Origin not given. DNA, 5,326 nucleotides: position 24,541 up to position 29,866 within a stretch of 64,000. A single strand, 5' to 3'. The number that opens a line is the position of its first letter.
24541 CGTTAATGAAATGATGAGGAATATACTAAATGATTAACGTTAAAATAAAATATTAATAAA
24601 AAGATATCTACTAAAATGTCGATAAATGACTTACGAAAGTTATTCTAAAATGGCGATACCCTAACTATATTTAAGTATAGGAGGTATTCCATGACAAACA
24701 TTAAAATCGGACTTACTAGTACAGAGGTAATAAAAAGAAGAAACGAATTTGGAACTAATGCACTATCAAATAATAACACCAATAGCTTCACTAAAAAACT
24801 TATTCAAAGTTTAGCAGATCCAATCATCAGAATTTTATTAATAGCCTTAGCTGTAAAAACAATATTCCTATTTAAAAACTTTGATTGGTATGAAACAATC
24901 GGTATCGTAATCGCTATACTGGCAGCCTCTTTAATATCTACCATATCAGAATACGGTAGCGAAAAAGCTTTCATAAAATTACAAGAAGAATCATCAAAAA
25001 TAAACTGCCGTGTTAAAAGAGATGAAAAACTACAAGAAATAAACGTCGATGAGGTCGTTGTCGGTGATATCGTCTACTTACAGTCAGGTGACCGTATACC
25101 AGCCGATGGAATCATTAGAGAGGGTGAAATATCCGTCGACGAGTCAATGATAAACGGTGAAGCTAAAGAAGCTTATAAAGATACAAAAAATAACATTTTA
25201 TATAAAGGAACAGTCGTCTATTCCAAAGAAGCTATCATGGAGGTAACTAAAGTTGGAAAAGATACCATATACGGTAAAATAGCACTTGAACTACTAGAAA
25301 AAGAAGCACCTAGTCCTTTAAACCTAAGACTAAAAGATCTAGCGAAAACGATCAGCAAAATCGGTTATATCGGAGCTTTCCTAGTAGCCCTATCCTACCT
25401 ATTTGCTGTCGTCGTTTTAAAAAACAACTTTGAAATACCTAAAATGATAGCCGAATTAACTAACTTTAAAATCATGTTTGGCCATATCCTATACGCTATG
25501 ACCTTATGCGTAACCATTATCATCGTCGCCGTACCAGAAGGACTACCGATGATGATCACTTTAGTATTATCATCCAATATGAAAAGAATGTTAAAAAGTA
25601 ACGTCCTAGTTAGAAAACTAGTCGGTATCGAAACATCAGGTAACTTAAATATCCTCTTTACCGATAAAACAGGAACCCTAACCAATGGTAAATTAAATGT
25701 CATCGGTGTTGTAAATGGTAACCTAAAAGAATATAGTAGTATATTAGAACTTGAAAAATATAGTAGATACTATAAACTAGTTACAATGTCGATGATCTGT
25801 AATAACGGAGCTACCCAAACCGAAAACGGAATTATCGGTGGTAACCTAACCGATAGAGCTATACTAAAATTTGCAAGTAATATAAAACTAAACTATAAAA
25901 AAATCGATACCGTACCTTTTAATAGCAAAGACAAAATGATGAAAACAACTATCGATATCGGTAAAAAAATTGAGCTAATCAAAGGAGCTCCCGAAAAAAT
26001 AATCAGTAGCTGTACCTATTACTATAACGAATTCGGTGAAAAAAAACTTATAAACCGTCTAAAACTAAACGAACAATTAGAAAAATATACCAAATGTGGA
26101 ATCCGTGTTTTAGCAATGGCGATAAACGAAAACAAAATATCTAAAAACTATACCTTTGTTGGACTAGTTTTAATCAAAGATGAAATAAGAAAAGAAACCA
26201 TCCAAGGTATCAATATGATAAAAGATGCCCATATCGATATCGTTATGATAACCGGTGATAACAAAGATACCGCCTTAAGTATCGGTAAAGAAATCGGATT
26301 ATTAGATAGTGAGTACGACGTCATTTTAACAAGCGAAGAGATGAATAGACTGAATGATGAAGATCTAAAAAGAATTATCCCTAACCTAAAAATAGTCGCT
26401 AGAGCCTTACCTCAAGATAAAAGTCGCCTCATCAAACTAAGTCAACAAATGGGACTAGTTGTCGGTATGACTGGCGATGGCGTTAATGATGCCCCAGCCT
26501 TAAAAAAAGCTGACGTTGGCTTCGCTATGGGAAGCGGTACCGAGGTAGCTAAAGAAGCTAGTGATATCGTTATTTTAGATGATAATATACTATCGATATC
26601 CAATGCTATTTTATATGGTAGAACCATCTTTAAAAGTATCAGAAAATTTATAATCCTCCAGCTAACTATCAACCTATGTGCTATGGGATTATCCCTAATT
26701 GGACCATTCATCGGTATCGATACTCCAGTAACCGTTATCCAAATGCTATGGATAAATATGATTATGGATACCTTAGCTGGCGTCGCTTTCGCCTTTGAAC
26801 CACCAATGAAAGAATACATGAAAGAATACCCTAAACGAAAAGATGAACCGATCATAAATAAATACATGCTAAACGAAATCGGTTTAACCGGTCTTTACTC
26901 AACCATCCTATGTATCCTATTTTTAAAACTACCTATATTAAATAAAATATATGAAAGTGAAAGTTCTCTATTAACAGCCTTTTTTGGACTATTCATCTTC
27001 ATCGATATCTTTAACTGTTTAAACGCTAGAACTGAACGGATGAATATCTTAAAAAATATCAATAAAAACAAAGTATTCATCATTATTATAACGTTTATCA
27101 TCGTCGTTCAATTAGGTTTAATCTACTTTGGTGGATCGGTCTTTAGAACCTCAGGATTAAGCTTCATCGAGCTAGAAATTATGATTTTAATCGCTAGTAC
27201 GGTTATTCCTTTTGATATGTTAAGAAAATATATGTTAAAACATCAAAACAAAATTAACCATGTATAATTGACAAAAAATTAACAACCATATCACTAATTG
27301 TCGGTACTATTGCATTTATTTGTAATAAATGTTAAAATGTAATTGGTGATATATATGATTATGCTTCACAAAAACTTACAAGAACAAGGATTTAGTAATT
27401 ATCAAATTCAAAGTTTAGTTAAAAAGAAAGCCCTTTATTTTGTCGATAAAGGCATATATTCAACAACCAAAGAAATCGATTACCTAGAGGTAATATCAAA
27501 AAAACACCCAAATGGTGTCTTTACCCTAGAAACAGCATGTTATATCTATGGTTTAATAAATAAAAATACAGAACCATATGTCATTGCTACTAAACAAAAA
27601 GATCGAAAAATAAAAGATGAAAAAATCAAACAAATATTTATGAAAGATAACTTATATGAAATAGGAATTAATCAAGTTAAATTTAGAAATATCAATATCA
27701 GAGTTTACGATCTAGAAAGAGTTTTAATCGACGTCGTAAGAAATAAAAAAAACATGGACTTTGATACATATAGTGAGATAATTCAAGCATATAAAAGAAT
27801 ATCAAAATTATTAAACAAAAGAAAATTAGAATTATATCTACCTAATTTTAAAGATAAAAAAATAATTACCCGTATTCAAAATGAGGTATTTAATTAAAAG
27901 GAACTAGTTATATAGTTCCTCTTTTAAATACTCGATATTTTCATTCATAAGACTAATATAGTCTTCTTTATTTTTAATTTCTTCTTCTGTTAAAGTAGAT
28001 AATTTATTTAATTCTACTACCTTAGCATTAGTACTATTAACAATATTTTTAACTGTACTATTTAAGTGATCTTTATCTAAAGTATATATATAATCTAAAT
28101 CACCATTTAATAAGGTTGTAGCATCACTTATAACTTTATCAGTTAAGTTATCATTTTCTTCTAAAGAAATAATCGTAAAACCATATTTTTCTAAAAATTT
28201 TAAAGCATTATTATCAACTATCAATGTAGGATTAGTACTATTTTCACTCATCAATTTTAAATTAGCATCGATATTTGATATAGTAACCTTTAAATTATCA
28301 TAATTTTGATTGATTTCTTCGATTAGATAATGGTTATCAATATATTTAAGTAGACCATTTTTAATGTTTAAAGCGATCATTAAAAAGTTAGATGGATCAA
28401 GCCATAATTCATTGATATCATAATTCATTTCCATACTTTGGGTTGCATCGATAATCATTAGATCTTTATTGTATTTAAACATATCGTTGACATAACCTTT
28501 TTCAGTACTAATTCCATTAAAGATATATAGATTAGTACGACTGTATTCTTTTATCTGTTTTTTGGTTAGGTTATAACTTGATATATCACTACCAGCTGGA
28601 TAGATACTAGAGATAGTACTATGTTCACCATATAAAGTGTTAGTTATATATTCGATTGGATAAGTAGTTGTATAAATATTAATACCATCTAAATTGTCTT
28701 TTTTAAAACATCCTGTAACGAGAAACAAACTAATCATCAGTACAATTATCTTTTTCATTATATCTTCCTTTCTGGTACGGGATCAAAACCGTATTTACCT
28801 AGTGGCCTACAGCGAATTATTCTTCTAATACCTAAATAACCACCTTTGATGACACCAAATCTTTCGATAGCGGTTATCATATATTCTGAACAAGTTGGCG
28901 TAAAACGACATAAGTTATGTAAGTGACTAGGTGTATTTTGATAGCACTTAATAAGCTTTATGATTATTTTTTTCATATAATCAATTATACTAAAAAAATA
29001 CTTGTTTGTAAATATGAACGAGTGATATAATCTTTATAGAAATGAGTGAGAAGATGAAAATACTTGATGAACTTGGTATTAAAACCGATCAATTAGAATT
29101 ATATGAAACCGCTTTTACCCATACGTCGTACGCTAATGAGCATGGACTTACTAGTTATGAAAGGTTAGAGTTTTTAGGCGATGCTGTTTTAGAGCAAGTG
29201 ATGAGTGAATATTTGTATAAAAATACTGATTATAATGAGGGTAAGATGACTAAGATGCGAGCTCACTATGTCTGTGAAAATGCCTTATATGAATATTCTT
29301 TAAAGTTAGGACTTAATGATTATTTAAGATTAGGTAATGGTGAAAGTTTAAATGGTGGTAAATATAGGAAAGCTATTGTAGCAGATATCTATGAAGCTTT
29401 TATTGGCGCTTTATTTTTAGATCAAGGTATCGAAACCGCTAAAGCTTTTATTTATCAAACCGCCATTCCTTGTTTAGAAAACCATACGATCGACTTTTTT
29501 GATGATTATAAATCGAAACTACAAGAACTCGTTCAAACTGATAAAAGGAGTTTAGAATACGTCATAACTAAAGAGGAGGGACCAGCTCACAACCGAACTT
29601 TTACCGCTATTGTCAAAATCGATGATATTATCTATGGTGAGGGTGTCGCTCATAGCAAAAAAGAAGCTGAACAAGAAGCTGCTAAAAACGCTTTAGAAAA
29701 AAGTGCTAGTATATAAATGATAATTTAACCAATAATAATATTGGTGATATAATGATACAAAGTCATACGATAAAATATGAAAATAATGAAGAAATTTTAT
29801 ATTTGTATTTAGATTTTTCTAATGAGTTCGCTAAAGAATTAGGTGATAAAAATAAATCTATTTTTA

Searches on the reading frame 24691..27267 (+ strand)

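Call 9: search_protein_families(library=pfam, proteins=[window:24691-27267:+], max_evalue=0.01)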
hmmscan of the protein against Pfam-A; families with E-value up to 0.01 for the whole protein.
window:24691-27267:+ (858 aa): 6 families
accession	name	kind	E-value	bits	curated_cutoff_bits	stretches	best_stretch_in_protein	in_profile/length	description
PF00122.25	E1-E2_ATPase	-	4.3e-39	134.3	28.1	1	102-302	3-180/181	E1-E2 ATPase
PF00689.26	Cation_ATPase_C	-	6.5e-37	127.4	27.3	1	678-847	2-174/175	Cation transporting ATPase, C-terminus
PF00702.32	Hydrolase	-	5.8e-14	53.4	26.4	1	322-608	4-191/191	haloacid dehalogenase-like hydrolase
PF13246.12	Cation_ATPase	-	7.1e-12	45.6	21.7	1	370-444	3-91/91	Cation transport ATPase (P-type)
PF00690.31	Cation_ATPase_N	-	2.1e-10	40.5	20.4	1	2-55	15-68/69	Cation transporter/ATPase, N-terminus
PF08282.18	Hydrolase_3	-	5.5e-05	23.5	20.9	1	595-640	210-255/255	haloacid dehalogenase-like hydrolase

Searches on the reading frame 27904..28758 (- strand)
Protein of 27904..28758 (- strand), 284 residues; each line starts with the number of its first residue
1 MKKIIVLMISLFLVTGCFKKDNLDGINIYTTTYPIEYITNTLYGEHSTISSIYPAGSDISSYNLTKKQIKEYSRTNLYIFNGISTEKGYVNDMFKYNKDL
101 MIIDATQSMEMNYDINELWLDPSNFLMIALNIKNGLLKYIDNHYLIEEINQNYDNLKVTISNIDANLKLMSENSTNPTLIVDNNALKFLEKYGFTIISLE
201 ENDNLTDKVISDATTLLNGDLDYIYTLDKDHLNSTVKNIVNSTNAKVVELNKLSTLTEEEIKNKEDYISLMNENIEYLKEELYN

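Call 7: search_protein_families(library=pfam, proteins=[window:27904-28758:-], max_evalue=0.01)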
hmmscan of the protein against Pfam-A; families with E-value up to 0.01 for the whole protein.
window:27904-28758:- (284 aa): 1 family
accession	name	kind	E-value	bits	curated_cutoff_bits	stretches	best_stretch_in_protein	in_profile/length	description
PF01297.22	ZnuA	-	9.9e-31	107.6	29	1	28-280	1-262/263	Zinc-uptake complex component A periplasmic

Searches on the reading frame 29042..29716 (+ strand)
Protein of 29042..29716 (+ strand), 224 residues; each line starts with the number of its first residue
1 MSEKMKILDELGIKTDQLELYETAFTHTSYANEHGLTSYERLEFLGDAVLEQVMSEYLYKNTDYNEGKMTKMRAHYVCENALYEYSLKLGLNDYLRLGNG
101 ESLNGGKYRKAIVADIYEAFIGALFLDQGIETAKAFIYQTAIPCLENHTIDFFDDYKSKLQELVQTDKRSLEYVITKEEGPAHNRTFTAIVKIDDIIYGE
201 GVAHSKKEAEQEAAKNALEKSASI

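Call 7: search_protein_families(library=pfam, proteins=[window:29042-29716:+], max_evalue=0.01)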
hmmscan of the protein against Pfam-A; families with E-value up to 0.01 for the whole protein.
window:29042-29716:+ (224 aa): 4 families
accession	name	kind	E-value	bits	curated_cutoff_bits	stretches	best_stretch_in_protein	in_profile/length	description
PF14622.11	Ribonucleas_3_3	-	1.5e-36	125.8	35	1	19-142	3-125/128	Ribonuclease-III-like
PF00636.31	Ribonuclease_3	-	2.1e-24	86.7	27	1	40-129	1-102/102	Ribonuclease III domain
PF00035.32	dsrm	-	3.9e-21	75.8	23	1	156-220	1-65/66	Double-stranded RNA binding motif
PF24995.1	DSRM_2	-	1.7e-05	25.6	27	1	179-220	37-76/79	dsRNA binding domain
